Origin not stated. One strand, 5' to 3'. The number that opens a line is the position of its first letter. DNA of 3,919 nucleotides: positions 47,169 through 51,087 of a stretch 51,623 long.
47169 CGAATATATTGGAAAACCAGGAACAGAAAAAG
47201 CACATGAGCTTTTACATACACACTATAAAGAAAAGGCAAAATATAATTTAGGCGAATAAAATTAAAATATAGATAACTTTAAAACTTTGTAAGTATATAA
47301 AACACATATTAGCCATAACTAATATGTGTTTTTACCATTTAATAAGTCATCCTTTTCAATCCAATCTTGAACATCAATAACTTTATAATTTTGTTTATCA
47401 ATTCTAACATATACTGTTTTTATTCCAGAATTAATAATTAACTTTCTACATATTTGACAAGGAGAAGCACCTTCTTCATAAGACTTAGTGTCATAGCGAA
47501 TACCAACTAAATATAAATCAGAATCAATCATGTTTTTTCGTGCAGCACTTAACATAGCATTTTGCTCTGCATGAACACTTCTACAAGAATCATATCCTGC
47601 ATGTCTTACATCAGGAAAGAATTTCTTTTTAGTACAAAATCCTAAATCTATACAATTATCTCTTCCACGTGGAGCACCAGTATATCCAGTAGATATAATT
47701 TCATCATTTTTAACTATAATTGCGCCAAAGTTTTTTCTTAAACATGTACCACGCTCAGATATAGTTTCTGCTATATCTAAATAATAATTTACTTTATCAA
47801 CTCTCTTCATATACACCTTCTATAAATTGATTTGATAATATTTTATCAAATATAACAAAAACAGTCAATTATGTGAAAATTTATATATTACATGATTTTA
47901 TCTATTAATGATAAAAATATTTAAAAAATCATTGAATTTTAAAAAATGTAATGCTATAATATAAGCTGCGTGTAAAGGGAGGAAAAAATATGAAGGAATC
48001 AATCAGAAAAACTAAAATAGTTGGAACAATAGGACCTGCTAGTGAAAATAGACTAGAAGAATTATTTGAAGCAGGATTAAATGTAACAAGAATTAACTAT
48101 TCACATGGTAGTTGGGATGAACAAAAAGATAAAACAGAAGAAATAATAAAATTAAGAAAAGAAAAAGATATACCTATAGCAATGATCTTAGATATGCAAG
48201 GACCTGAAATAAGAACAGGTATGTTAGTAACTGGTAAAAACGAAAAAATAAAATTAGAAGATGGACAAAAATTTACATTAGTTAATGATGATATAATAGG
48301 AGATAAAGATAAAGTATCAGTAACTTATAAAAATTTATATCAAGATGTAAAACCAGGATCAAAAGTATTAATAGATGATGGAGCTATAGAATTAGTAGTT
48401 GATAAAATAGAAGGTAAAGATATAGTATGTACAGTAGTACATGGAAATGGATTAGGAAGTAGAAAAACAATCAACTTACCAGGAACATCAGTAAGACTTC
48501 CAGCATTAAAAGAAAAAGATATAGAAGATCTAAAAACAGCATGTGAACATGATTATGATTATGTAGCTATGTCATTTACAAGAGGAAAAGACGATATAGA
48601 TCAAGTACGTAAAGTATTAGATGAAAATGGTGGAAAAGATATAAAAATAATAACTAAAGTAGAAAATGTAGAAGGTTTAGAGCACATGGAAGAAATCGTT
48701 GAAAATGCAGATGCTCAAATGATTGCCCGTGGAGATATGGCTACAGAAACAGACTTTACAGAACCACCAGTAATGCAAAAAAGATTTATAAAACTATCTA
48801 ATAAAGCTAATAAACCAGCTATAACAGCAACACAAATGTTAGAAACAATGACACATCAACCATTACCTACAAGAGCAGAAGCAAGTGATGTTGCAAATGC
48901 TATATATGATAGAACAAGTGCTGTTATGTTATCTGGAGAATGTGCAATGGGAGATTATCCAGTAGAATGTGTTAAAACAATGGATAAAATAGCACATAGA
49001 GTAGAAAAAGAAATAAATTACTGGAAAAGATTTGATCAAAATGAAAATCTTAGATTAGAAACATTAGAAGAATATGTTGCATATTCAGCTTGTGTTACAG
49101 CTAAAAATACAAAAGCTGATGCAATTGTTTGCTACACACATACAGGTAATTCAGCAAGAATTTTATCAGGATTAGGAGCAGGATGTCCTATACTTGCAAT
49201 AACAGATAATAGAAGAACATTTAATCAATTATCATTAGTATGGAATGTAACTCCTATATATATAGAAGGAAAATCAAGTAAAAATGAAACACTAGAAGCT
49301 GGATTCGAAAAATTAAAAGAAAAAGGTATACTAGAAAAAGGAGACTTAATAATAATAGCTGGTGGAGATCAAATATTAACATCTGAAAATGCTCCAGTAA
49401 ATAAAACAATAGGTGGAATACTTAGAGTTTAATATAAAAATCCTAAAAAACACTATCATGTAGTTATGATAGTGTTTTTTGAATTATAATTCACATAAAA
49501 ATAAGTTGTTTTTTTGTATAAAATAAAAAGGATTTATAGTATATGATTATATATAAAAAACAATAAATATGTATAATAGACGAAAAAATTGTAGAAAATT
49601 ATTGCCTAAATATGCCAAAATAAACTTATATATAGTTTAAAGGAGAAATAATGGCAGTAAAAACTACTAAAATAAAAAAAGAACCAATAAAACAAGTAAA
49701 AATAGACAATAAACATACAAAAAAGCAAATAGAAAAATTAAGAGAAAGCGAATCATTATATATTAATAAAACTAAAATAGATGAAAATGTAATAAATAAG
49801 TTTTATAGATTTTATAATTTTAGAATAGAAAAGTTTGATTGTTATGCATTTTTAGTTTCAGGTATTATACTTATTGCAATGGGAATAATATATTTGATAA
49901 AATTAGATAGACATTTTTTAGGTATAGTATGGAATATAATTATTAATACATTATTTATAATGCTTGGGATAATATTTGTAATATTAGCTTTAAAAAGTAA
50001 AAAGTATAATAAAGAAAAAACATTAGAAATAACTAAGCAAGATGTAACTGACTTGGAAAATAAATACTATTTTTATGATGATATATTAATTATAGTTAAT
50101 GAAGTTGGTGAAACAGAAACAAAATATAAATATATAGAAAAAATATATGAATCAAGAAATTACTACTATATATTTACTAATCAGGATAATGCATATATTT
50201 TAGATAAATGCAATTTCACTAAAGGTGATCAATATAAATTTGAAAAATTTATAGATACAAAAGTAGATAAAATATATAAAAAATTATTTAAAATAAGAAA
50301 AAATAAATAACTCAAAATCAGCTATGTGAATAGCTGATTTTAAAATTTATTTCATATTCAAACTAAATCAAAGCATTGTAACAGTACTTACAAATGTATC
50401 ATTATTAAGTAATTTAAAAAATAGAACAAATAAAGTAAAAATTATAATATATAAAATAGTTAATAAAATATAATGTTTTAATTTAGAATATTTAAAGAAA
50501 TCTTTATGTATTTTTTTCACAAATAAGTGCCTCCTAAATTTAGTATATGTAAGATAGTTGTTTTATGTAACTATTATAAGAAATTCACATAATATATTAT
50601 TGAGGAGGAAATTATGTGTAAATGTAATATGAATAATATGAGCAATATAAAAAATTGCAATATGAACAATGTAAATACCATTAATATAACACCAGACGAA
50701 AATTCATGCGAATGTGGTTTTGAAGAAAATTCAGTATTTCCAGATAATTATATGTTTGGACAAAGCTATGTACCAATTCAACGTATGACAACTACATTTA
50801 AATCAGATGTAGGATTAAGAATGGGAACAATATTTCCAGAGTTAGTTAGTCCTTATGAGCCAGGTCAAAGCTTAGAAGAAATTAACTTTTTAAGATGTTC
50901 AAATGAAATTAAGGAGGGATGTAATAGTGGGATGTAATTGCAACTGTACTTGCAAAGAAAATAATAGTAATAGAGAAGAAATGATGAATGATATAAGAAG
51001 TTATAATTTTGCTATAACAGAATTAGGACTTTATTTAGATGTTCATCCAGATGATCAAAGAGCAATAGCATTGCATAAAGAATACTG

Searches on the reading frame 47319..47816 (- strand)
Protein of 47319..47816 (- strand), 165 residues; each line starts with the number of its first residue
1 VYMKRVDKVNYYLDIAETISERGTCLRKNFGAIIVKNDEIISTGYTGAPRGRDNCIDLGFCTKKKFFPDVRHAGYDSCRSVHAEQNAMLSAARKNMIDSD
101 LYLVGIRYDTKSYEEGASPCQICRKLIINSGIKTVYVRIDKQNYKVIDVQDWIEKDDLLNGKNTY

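Call 14: search_protein_families(library=pfam, proteins=[window:47319-47816:-], max_evalue=0.00001)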
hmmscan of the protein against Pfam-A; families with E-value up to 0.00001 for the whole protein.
window:47319-47816:- (165 aa): 2 families
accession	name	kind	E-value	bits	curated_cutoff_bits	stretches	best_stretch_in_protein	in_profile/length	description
PF00383.29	dCMP_cyt_deam_1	-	2e-17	63.4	25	1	9-137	4-100/102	Cytidine and deoxycytidylate deaminase zinc-binding region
PF14437.12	MafB19-deam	-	1.1e-07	32.3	27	1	8-142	3-104/142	MafB19-like deaminase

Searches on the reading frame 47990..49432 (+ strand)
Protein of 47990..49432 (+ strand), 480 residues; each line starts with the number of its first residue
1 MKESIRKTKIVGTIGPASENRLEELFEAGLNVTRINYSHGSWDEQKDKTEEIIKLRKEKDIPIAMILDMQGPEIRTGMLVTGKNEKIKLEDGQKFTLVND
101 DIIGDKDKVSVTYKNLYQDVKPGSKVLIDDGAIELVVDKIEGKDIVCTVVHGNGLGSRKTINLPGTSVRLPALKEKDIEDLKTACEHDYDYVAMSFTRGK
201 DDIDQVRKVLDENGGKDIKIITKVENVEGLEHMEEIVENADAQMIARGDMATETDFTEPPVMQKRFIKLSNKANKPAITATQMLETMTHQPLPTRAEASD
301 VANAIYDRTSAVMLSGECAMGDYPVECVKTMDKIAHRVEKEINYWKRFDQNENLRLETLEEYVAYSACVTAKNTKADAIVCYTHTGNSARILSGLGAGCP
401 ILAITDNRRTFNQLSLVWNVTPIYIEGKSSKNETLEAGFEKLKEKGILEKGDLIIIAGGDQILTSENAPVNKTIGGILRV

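Call 14: search_protein_families(library=pfam, proteins=[window:47990-49432:+], max_evalue=0.00001)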
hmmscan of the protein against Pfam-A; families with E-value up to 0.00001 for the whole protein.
window:47990-49432:+ (480 aa): 2 families
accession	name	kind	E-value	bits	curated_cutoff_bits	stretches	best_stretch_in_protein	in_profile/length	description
PF00224.27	PK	-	5.9e-109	364.6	30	1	5-328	1-328/328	Pyruvate kinase, barrel domain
PF02887.21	PK_C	-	7.4e-27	94.2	28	1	362-463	2-103/114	Pyruvate kinase, alpha/beta domain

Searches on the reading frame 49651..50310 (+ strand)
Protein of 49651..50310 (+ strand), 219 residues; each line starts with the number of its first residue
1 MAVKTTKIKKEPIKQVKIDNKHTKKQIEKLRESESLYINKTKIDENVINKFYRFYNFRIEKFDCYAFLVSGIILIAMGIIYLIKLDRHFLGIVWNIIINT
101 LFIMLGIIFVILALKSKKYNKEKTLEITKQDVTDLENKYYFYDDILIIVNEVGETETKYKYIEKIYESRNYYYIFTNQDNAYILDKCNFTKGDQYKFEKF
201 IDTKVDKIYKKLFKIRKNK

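Call 14: search_protein_families(library=pfam, proteins=[window:49651-50310:+], max_evalue=0.00001)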
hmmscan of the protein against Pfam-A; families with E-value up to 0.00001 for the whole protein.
window:49651-50310:+ (219 aa): 1 family
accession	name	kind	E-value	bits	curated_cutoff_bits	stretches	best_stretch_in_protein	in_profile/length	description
PF14317.12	YcxB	-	5.9e-11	42.4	23.3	1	141-201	1-61/61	YcxB-like protein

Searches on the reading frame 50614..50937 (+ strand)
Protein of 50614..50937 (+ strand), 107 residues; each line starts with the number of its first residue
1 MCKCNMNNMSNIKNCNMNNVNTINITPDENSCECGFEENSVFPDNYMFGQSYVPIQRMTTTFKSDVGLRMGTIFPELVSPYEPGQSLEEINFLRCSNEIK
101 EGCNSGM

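Call 35: search_protein_families(library=pfam, proteins=[window:50614-50937:+], max_evalue=0.00001)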
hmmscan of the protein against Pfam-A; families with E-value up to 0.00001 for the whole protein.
window:50614-50937:+ (107 aa): 1 family
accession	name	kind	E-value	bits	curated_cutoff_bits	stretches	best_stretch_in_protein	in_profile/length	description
PF11007.13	CotJA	-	5.8e-11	42.5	25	1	49-81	3-35/35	Spore coat associated protein JA (CotJA)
